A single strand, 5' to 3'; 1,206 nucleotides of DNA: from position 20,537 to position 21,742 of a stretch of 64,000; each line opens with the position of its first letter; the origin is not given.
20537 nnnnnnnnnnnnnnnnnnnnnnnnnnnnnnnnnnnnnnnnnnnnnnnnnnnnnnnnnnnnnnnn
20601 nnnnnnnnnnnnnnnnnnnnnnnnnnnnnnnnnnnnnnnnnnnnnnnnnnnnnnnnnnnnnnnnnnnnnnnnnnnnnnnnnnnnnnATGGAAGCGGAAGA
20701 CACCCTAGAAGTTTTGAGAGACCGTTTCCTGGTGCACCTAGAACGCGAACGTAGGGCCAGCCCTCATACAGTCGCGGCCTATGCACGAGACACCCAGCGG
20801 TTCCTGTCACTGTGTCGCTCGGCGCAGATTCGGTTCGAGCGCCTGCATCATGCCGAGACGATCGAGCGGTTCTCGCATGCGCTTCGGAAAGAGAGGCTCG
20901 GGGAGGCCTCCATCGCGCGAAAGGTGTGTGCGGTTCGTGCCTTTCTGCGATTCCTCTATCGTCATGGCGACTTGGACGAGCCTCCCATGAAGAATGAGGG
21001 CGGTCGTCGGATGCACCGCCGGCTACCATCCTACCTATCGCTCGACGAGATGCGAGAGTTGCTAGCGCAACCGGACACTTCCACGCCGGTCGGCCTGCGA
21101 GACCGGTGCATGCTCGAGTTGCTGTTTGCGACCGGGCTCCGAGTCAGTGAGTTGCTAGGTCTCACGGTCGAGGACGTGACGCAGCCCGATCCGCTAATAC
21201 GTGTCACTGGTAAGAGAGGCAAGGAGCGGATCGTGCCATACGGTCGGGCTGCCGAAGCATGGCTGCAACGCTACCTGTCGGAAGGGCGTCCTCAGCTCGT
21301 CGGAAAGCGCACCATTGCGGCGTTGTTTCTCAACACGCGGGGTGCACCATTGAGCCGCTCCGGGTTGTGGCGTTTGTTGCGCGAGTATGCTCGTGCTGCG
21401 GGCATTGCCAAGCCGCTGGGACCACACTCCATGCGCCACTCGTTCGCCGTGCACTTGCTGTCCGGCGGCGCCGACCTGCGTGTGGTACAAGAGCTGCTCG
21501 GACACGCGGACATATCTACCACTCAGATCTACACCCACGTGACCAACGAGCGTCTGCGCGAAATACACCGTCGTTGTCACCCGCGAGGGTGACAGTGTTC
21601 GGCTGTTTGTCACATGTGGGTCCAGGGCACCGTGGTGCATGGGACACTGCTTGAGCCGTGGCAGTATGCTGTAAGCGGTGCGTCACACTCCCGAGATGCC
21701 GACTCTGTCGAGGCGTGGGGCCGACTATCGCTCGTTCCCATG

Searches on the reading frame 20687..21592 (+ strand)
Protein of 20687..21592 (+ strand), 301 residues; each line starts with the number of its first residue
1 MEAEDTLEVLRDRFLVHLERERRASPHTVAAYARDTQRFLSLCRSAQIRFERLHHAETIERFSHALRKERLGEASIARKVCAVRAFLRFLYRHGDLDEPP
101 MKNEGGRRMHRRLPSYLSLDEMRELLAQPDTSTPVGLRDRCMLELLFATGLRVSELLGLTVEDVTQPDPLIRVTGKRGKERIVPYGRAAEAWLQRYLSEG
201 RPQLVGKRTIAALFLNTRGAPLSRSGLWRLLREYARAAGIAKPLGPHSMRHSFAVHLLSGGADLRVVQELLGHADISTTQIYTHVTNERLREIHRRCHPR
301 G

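Call 3: search_protein_families(library=pfam, proteins=[window:20687-21592:+], max_evalue=0.1)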
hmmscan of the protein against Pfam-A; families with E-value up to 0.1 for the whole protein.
window:20687-21592:+ (301 aa): 3 families
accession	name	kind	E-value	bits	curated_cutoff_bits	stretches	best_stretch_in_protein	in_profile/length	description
PF00589.27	Phage_integrase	-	3.2e-48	164.2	27.1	1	116-288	2-171/172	Phage integrase family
PF02899.23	Phage_int_SAM_1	-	5.4e-14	52.7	22.3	1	12-94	2-83/83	Phage integrase, N-terminal SAM-like domain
PF13495.12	Phage_int_SAM_4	-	0.0052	17.6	27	1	10-88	1-76/85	Phage integrase, N-terminal SAM-like domain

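Call 33: search_protein_families(library=ncbifam, proteins=[window:20687-21592:+], max_evalue=0.01)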
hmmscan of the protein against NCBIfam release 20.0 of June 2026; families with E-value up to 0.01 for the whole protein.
window:20687-21592:+ (301 aa): 13 families
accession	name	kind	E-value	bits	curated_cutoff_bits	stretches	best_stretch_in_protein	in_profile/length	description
TIGR02225.1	recomb_XerD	equivalog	2.9e-100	335.3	329.6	1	13-300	2-289/290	site-specific tyrosine recombinase XerD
NF001399.0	PRK00283.1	subfamily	2.8e-99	332.2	279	1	12-301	10-299/300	tyrosine recombinase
TIGR02224.1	recomb_XerC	equivalog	2.4e-89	299.6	335.15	1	13-300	2-292/295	tyrosine recombinase XerC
NF002331.0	PRK01287.1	subfamily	1.6e-63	214.9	371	1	4-299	23-326/365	site-specific tyrosine recombinase XerC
NF040815.2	recomb_XerA_Arch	equivalog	1.8e-60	204.7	220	1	13-293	2-262/263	site-specific tyrosine recombinase/integron integrase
TIGR02249.1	integrase_gron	subfamily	1.6e-37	129.6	265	2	226-289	241-304/315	integron integrase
NF003462.0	PRK05084.1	equivalog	2.8e-29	102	267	1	138-294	196-353/360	tyrosine recombinase XerS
NF011946.0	PRK15417.1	equivalog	1.1e-25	90.5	435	2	232-287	262-317/337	integron integrase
NF007371.0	PRK09871.1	subfamily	1.7e-20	73.4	222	1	116-296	6-185/198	tyrosine-type DNA invertase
NF007370.0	PRK09870.1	subfamily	9.7e-17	61.2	221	1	115-297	11-191/200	tyrosine-type DNA invertase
NF040693.1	recomb_GmtY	equivalog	2.4e-09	36.9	340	1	245-292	392-439/441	gamma-mobile-trio recombinase GmtY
NF002685.0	PRK02436.1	equivalog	1e-06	28.8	178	1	23-279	13-240/245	site-specific tyrosine recombinase XerD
NF041502.1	integrase_1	equivalog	0.00081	18.2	350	1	247-295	322-370/484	site-specific integrase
